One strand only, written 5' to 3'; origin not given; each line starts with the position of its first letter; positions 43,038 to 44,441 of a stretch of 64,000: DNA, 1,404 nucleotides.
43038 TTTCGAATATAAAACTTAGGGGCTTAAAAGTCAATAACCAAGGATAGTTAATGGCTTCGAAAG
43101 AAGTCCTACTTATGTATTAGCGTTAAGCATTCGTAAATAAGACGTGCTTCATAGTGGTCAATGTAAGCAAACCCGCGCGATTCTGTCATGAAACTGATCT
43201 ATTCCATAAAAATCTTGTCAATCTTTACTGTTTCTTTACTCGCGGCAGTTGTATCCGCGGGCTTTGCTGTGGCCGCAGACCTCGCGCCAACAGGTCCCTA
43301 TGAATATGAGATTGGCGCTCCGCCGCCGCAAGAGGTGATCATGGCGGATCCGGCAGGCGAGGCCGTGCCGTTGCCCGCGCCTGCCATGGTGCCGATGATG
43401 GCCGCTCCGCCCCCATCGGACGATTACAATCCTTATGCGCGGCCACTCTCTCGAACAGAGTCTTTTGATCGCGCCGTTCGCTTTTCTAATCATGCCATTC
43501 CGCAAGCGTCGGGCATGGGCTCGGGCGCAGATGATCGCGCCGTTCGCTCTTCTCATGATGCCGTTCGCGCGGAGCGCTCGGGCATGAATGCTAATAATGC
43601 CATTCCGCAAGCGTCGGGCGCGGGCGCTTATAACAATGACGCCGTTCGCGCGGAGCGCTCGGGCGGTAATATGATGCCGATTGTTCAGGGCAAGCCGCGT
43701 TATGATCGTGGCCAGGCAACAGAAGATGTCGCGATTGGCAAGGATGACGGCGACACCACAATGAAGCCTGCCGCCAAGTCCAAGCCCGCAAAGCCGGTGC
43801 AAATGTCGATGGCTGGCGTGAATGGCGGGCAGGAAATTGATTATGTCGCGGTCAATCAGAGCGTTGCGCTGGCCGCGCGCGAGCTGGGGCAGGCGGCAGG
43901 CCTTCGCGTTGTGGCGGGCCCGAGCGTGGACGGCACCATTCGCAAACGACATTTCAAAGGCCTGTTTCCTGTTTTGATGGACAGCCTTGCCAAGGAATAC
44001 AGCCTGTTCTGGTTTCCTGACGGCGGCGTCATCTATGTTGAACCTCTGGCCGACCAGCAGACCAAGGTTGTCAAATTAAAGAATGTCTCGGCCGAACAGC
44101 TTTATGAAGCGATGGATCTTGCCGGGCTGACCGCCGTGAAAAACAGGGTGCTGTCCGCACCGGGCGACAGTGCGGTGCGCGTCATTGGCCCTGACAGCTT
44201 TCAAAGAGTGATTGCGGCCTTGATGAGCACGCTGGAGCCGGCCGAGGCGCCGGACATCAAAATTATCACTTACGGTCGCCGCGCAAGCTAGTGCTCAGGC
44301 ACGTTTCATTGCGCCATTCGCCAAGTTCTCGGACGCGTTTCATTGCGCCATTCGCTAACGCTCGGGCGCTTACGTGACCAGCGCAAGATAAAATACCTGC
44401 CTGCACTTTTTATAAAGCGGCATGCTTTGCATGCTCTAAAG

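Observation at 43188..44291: Secretin present only as an N-domain protein (NolW/RhcC1-like), 5 kb away from the core and padded with repeat-derived sequence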

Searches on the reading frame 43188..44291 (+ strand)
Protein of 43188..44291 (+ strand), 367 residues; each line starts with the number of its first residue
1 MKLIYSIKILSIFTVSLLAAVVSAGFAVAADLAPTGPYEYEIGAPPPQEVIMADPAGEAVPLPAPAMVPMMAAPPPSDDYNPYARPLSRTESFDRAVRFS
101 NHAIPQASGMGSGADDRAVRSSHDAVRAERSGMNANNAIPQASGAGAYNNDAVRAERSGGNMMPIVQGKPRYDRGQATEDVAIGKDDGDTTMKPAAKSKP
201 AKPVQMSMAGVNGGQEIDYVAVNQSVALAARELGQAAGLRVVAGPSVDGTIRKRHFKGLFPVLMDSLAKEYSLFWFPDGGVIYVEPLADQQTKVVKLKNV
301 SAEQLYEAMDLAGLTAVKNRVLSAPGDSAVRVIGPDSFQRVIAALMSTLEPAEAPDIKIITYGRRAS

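Call 3: search_protein_families(library=pfam, proteins=[window:43188-44291:+], max_evalue=10)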
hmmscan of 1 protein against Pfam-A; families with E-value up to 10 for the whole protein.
window:43188-44291:+ (367 aa): 1 family
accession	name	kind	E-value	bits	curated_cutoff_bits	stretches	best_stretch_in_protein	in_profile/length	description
PF21304.2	T3S_SPI-1_N0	-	0.17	12.6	27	1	263-284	46-67/69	SPI-1 type 3 secretion system secretin, N0 domain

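Call 4: search_protein_families(library=ncbifam, proteins=[window:43188-44291:+], max_evalue=10)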
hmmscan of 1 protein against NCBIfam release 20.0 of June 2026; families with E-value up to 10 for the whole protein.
window:43188-44291:+ (367 aa): 2 families
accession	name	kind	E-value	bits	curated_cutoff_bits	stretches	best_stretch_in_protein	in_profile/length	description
TIGR02516.1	type_III_yscC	equivalog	1e-11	44.1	238.45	1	218-351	3-136/463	type III secretion system outer membrane ring subunit SctC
NF011873.0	PRK15346.1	equivalog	0.0003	19.6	524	1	219-347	31-162/499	EscC/YscC/HrcC family type III secretion system outer membrane ring protein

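Call 10: find_homologous_proteins(query=window:43188-44291:+)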
Query window:43188-44291:+ (367 aa): 11 proteins with E <= 0.001 among 8000 candidates.
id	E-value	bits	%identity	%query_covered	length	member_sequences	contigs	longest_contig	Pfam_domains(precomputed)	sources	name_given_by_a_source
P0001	1.2e-233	792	100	100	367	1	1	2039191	-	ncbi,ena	-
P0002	9.1e-223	757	93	100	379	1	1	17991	-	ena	-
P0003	2.7e-145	502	70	100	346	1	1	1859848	-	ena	-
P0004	5.8e-66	241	58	54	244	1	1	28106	-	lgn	-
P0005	1.0e-57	214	53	54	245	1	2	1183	-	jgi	jgi:hypothetical protein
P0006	4.3e-57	212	54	54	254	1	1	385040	-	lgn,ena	-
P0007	1.1e-54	204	50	54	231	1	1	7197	-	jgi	jgi:hypothetical protein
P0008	1.2e-54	204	52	54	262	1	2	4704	-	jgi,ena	jgi:hypothetical protein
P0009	2.4e-54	203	50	54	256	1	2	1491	-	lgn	-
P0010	3.2e-54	202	52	54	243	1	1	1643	-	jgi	jgi:hypothetical protein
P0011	3.1e-52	196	53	54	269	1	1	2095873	-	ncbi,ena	-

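Call 13: find_encoding_contigs(protein=P0001, flank=10000, max_places=3)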
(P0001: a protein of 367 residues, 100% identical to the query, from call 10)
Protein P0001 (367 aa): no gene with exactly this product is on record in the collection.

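Call 14: find_encoding_contigs(protein=P0011, flank=10000, max_places=3)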
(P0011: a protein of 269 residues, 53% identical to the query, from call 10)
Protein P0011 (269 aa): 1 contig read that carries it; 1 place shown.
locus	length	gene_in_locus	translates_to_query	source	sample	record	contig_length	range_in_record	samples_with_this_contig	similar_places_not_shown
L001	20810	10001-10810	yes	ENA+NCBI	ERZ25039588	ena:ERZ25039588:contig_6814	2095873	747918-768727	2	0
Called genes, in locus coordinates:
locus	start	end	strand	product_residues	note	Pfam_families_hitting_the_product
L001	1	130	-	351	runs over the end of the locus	PF01312:Bac_export_2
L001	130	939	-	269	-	PF01311:Bac_export_1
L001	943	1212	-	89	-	-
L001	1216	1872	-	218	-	PF00813:FliP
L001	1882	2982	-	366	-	PF28396:SepQ_C, PF01052:FliMN_C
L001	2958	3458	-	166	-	PF02050:FliJ (faint)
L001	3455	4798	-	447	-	PF02874:ATP-synt_ab_N (weak), PF00006:ATP-synt_ab, PF18269:T3SS_ATPase_C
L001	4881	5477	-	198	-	PF06635:T3SS_SCTL, PF02108:FliH (weak)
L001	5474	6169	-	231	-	-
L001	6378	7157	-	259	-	PF01514:YscJ_FliF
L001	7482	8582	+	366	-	-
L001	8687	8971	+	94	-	-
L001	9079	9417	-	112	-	-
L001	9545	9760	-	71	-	-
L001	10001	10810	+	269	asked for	-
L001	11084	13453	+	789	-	-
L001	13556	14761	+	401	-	PF02771:Acyl-CoA_dh_N, PF02770:Acyl-CoA_dh_M, PF00441:Acyl-CoA_dh_1, PF08028:Acyl-CoA_dh_2 (weak)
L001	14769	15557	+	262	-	PF07386:DUF1499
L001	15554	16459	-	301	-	PF00753:Lactamase_B, PF23023:Anti-Pycsar_Apyc1 (faint), PF12706:Lactamase_B_2 (weak), PF17778:WHD_BLACT (weak)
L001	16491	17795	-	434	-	PF00067:p450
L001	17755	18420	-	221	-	PF00765:Autoind_synth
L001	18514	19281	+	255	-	PF03472:Autoind_bind, PF00196:GerE, PF04545:Sigma70_r4 (weak)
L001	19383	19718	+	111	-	PF04964:Flp_Fap (weak)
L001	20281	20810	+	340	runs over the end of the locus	PF06089:Asparaginase_II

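Call 16: search_solved_structures(query=A1, max_evalue=1, show_alignments=2)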
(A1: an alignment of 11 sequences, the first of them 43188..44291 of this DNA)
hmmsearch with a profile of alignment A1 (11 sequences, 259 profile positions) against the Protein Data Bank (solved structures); distinct sequences matched with E-value up to 1: 7.
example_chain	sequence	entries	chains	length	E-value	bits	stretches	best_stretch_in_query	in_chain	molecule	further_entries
2y9k_A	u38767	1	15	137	0.00029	23.4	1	146-207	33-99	PROTEIN INVG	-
3j1v_A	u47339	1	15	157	0.00038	23.1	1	153-207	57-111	Protein InvG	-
4g08_A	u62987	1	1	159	0.00039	23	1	153-207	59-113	Protein InvG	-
5tcq_A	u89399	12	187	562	0.0029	20.2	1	153-206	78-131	Protein InvG | Type 3 secretion system secretin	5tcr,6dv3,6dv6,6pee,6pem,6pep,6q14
3zo6_A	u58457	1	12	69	0.33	13.5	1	118-156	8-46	ATP synthase subunit c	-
6rwk_X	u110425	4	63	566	0.38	13.2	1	145-204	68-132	Outer membrane protein MxiD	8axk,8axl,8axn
4i8i_A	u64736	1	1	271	1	11.9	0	115-148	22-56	hypothetical protein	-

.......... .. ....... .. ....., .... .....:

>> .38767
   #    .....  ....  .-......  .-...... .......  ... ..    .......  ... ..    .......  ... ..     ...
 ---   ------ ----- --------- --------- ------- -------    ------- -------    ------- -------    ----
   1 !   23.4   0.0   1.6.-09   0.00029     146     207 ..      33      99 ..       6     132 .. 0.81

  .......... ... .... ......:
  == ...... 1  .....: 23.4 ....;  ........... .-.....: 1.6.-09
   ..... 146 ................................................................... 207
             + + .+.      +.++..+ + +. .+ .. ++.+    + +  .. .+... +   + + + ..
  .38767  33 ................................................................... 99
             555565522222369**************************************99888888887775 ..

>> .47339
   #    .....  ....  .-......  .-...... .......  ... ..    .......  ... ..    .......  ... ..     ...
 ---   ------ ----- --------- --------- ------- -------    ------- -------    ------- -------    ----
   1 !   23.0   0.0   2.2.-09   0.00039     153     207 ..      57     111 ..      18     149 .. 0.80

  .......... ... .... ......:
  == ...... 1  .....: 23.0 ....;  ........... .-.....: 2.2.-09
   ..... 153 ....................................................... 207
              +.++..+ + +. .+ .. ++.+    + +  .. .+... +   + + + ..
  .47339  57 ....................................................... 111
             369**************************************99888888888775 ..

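Call 20: find_related_loci(query=A1, collection=genome_contigs, flank=10000)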
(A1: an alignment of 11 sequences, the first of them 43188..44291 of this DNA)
Query A1 (367 aa) in genome_contigs; peptide patterns used: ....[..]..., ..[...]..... (x = any residue, [..] = any of these).
89 stretches matched a pattern; 3 encode a relative of the query (tblastn E <= 1e-3); 3 distinct loci.
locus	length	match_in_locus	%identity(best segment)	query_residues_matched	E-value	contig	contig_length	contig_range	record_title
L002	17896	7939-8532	52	167-367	1e-61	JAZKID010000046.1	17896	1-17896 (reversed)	MAG: Pseudomonadota bacterium isolate ADI_DC_SW_02_SPN_11032020-bin006 DCSW02SPN_B006_0_000000000046, whole genome shotg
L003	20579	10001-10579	53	169-367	1e-57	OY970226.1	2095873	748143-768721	MAG: uncultured Alphaproteobacteria bacterium isolate MFD09212.bin.1.28 genome assembly, chromosome: 1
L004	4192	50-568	34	194-366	2e-33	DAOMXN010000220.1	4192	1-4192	MAG TPA_asm: Beijerinckiaceae bacterium isolate AMR_MDS_5651 NODE_11455_length_4192_cov_10.821126, whole genome shotgun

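Call 26: search_protein_representatives(alignment_id=A1)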
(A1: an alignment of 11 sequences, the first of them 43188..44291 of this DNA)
Query: 11 sequences, 259 profile positions. Proteins with E-value up to 0.001 (for the whole library): 492; up to 1e-10: 61; up to 1e-30: 16. The best 150 are listed.
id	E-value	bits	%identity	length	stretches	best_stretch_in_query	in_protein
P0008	1.7e-124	430.7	-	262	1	1-259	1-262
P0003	8.8e-118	408.7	-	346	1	1-259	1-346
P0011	2.4e-104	364.6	-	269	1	7-259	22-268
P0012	1.1e-44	169.1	-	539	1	94-258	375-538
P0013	3.3e-43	164.2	-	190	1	99-258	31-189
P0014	1.1e-42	162.5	-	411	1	88-257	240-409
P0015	1.3e-42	162.3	-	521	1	93-258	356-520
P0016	2.0e-41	158.4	-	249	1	100-258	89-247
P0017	1.1e-40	155.9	-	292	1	95-257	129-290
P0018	1.8e-39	152.0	-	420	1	98-257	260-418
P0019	3.0e-39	151.3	-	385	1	101-257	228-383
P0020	2.5e-37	145.0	-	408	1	93-257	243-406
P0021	6.4e-37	143.6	-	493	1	56-259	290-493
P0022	7.2e-37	143.5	-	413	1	94-257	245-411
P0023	2.0e-36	142.0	-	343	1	101-256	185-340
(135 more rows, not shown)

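Call 36: find_encoding_contigs(protein=P0004, flank=10000, max_places=2)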
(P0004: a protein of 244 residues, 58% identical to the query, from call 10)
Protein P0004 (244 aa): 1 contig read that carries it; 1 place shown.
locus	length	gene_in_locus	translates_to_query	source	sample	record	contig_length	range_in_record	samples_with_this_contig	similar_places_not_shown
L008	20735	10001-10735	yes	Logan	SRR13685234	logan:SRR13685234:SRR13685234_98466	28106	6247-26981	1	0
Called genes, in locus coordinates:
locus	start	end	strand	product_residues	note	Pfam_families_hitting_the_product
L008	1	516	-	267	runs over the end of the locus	PF01311:Bac_export_1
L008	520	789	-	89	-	PF01313:Bac_export_3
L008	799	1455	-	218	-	PF00813:FliP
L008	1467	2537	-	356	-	PF28396:SepQ_C (weak), PF01052:FliMN_C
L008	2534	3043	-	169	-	-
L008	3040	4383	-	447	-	PF02874:ATP-synt_ab_N, PF00006:ATP-synt_ab, PF18269:T3SS_ATPase_C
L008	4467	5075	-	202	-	PF06635:T3SS_SCTL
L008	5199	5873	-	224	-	-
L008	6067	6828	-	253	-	PF01514:YscJ_FliF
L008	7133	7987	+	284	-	-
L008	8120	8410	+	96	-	-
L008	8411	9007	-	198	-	-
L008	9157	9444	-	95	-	-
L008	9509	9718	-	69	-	-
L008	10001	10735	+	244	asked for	-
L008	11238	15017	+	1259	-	-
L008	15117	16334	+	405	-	PF02771:Acyl-CoA_dh_N, PF02770:Acyl-CoA_dh_M, PF00441:Acyl-CoA_dh_1, PF08028:Acyl-CoA_dh_2 (faint)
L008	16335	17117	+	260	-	PF07386:DUF1499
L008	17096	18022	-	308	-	PF00753:Lactamase_B, PF17778:WHD_BLACT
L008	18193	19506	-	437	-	PF00067:p450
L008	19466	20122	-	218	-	PF00765:Autoind_synth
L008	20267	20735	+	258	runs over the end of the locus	PF03472:Autoind_bind, PF00196:GerE, PF04545:Sigma70_r4 (weak)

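Call 37: find_encoding_contigs(protein=P0006, flank=10000, max_places=2)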
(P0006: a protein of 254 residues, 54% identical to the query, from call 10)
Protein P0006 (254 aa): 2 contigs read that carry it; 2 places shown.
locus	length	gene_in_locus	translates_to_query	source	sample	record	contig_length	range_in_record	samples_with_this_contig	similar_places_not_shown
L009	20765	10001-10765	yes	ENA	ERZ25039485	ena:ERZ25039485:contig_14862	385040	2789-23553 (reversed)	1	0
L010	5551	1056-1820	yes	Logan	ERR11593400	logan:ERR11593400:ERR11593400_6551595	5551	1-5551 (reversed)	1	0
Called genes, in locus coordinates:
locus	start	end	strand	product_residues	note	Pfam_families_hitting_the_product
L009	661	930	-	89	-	PF01313:Bac_export_3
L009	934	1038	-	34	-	PF00813:FliP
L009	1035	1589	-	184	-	PF00813:FliP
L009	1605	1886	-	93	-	PF01052:FliMN_C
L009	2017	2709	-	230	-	-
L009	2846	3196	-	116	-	-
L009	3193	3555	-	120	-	PF00006:ATP-synt_ab, PF18269:T3SS_ATPase_C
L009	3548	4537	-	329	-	PF02874:ATP-synt_ab_N, PF00006:ATP-synt_ab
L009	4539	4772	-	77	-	-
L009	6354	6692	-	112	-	-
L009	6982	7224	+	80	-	-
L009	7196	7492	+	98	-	-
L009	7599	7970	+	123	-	-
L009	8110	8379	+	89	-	-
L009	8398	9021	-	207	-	-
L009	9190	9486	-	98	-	-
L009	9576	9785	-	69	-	-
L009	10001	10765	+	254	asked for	-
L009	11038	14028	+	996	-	-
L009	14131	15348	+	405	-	PF02771:Acyl-CoA_dh_N, PF02770:Acyl-CoA_dh_M, PF00441:Acyl-CoA_dh_1, PF08028:Acyl-CoA_dh_2 (weak)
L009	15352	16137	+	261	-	PF07386:DUF1499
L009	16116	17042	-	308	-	PF00753:Lactamase_B, PF17778:WHD_BLACT (weak)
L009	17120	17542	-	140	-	-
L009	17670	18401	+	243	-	PF00196:GerE, PF04545:Sigma70_r4 (faint), PF08281:Sigma70_r4_2 (weak)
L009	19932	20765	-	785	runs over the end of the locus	PF01642:MM_CoA_mutase, PF02310:B12-binding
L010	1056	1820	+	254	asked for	-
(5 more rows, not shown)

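Call 38: find_encoding_contigs(protein=P0003, flank=10000, max_places=2)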
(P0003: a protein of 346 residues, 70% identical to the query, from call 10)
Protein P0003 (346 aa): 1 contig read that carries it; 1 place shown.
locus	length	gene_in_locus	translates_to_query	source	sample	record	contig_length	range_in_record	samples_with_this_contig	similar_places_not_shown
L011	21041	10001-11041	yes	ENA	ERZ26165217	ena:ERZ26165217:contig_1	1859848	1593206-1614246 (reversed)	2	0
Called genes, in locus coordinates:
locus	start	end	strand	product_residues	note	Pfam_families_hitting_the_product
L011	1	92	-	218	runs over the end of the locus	PF00813:FliP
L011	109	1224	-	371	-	PF28396:SepQ_C (weak), PF01052:FliMN_C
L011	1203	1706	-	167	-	-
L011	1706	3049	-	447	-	PF02874:ATP-synt_ab_N (weak), PF00006:ATP-synt_ab, PF18269:T3SS_ATPase_C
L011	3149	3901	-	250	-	PF06635:T3SS_SCTL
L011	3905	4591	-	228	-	-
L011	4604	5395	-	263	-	PF01514:YscJ_FliF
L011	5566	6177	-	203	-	-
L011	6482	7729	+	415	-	-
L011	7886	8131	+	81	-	-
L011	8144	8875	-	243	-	-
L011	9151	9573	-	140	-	-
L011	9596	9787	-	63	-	-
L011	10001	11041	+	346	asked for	-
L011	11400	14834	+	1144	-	-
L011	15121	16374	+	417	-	PF02771:Acyl-CoA_dh_N, PF02770:Acyl-CoA_dh_M, PF00441:Acyl-CoA_dh_1, PF08028:Acyl-CoA_dh_2 (weak)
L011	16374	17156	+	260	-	PF07386:DUF1499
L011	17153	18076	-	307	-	PF00753:Lactamase_B, PF17778:WHD_BLACT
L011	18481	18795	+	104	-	PF04964:Flp_Fap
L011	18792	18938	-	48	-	-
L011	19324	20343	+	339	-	PF06089:Asparaginase_II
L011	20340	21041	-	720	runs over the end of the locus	PF01642:MM_CoA_mutase, PF02310:B12-binding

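Call 58: predict_structure(alignment_id=A1)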
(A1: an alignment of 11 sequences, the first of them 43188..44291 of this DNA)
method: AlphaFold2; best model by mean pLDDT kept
length: 367 residues; sequences in the alignment: 11
mean_pLDDT: 49.0   pTM: 0.24
mean pLDDT of the five models: 49.0, 48.6, 48.3, 46.6, 42.2
residues with pLDDT >= 90: 0; 70-90: 61; 50-70: 71; < 50: 235
segments of 3 or more residues with pLDDT < 50: 25-76, 94-169, 174-221, 237-241, 243-247, 255-258, 270-290, 352-367
pLDDT, mean of each block of 10 residues (from residue 1): 71 79 52 38 38 37 42 47 51 47 35 35 41 32 34 37 42 45 37 34 29 34 57 52 49 50 55 42 41 67 81 75 71 74 75 46 42
secondary structure, 60 per line:
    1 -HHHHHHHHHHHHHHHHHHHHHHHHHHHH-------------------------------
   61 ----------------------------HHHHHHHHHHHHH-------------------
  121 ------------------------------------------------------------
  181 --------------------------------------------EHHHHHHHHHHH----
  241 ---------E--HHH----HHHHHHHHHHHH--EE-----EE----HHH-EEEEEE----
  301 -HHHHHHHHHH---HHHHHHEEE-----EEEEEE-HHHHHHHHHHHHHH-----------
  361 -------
elements in order: H2-29 H89-101 H226-236 H260-271 E291-296 H302-311 H315-320 E321-323 E329-334 H336-349

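Call 65: find_related_loci(query=A1, collection=metagenome_contigs, flank=10000)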
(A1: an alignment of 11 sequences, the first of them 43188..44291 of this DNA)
Query A1 (367 aa) in metagenome_contigs; peptide patterns used: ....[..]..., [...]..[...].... (x = any residue, [..] = any of these).
171 stretches matched a pattern; 2 encode a relative of the query (tblastn E <= 1e-3); 2 distinct loci.
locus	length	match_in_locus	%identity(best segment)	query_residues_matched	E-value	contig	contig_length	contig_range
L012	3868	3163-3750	53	169-365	2e-64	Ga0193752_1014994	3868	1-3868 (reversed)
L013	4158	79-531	36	216-366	6e-34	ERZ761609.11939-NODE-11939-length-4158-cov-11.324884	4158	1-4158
